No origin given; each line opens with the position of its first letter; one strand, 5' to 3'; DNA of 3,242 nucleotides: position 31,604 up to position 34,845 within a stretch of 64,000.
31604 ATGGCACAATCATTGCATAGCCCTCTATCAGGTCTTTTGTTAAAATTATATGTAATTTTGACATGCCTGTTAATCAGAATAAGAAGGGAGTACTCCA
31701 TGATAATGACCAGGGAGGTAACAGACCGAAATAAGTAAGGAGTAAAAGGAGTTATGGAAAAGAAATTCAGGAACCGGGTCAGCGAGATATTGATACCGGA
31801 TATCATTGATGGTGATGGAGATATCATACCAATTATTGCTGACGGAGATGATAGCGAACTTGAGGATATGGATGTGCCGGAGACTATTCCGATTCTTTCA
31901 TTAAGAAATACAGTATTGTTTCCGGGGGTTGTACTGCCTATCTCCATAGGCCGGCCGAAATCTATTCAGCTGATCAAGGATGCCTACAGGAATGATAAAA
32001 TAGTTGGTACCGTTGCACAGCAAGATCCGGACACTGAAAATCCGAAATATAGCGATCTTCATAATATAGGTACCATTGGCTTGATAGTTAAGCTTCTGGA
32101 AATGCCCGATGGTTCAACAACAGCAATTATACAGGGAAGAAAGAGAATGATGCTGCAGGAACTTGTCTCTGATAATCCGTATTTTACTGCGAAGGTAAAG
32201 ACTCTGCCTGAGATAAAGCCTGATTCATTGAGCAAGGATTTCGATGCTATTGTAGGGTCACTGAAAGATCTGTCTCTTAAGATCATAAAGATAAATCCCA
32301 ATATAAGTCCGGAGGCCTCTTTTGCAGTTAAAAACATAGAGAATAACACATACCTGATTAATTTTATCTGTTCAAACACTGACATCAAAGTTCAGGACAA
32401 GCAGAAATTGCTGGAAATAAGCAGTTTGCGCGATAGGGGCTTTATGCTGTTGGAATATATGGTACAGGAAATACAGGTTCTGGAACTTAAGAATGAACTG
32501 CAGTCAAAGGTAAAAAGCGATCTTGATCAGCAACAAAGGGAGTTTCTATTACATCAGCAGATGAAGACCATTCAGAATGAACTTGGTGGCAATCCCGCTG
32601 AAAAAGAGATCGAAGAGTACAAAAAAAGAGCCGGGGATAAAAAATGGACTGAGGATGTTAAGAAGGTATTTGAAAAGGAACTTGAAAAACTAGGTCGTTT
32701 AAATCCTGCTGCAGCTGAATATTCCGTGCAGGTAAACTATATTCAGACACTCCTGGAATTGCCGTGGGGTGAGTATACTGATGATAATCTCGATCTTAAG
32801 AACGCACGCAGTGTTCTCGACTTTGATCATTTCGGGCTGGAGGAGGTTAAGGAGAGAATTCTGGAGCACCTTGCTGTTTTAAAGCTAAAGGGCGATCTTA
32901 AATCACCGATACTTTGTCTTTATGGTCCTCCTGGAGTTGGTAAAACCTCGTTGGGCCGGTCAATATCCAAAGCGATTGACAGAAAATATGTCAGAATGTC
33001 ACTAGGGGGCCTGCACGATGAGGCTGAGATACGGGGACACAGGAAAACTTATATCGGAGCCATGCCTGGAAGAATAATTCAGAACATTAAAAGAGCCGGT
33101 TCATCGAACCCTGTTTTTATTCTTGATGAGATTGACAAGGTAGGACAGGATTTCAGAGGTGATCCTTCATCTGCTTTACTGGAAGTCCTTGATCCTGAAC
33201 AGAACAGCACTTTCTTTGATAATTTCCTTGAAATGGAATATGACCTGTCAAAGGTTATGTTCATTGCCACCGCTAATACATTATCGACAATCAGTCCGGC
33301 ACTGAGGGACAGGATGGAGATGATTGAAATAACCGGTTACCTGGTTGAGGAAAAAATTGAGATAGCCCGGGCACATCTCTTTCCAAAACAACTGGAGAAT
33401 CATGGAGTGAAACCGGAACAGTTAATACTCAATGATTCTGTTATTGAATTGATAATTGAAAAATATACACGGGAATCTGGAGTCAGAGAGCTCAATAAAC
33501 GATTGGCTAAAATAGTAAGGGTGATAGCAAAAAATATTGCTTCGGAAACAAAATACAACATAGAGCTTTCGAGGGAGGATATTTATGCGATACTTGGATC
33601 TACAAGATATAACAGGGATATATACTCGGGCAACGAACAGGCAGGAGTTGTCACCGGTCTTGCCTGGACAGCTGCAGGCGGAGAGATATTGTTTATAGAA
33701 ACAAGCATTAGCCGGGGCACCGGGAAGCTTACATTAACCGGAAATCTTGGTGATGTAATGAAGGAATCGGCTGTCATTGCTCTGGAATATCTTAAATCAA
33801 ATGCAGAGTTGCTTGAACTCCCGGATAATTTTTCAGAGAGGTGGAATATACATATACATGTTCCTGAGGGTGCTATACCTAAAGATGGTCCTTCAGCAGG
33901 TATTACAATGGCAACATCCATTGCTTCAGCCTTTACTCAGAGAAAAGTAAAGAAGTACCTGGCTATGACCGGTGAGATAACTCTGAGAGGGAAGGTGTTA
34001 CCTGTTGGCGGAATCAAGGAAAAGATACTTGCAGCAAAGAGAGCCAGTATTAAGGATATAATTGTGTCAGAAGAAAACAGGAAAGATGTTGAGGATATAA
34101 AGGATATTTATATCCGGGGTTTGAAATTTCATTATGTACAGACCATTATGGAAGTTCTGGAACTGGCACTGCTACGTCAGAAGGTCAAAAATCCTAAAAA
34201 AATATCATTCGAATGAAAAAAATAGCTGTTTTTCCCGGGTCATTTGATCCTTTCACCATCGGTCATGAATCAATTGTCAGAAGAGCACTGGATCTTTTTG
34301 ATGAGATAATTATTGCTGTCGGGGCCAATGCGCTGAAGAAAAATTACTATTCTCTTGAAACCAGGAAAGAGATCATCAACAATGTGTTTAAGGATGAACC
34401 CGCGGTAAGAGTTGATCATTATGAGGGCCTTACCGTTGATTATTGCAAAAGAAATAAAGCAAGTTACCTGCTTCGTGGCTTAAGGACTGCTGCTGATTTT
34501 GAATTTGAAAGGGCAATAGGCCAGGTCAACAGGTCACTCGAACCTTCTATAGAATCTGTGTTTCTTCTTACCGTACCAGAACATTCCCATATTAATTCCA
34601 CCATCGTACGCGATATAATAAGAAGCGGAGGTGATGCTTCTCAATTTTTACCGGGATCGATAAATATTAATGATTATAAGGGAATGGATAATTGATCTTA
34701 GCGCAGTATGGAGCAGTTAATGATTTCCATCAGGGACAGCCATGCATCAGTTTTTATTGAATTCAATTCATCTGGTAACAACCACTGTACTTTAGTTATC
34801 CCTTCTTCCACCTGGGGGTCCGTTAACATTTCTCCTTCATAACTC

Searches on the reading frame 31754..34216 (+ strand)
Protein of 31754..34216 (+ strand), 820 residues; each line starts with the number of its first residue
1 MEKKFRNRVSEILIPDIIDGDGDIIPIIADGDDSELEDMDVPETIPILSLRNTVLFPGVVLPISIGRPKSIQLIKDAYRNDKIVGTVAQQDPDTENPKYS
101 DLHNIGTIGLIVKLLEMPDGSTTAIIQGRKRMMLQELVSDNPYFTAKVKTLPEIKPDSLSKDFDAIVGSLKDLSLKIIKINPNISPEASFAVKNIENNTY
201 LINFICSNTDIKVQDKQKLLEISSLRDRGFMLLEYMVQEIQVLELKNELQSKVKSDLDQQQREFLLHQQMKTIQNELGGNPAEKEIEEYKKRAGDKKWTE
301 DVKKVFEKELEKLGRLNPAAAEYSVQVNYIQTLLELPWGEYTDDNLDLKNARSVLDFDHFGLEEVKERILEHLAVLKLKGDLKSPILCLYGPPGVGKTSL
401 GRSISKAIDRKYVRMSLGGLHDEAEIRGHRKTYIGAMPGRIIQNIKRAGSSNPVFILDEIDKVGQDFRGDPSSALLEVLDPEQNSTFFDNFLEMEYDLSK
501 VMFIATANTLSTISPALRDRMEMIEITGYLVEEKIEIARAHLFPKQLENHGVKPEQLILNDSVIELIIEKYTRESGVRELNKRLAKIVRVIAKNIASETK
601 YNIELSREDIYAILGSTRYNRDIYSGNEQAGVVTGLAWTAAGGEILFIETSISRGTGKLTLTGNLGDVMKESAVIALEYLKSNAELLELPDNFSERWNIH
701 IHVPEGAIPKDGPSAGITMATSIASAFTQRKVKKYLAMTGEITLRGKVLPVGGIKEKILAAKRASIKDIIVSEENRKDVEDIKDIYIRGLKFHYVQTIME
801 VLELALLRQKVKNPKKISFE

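Call 37: search_protein_families(library=pfam, proteins=[window:31754-34216:+], max_evalue=0.00001)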
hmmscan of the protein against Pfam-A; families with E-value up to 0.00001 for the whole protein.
window:31754-34216:+ (820 aa): 6 families
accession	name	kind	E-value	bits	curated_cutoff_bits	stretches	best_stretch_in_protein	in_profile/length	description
PF05362.19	Lon_C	-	8.7e-80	267.6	21.1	1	606-807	3-204/205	Lon protease (S16) C-terminal proteolytic domain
PF02190.22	LON_substr_bdg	-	4.6e-49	167.5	28.7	1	44-237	1-199/200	ATP-dependent protease La (LON) substrate-binding domain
PF00004.35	AAA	-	1.4e-25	90.7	21.2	1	387-525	1-127/131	ATPase family associated with various cellular activities (AAA)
PF22667.2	Lon_lid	-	1.8e-18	66.4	27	1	548-600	1-54/57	Lon protease AAA+ ATPase lid domain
PF07728.20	AAA_5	-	4.6e-12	46.5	22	1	387-521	2-139/139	AAA domain (dynein-related subfamily)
PF13541.12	ChlI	-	3.1e-09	37.2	27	1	648-775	1-121/121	Subunit ChlI of Mg-chelatase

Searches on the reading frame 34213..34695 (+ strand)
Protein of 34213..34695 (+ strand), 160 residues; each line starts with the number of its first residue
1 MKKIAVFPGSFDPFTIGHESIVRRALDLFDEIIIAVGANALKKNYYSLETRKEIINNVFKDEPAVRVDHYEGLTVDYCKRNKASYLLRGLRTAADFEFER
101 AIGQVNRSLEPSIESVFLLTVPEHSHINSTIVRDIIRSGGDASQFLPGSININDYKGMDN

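Call 37: search_protein_families(library=pfam, proteins=[window:34213-34695:+], max_evalue=0.00001)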
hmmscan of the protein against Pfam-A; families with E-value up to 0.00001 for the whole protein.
window:34213-34695:+ (160 aa): 1 family
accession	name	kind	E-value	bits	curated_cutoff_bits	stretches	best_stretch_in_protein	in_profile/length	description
PF01467.32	CTP_transf_like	-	5.8e-18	65.8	21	1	6-134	1-132/133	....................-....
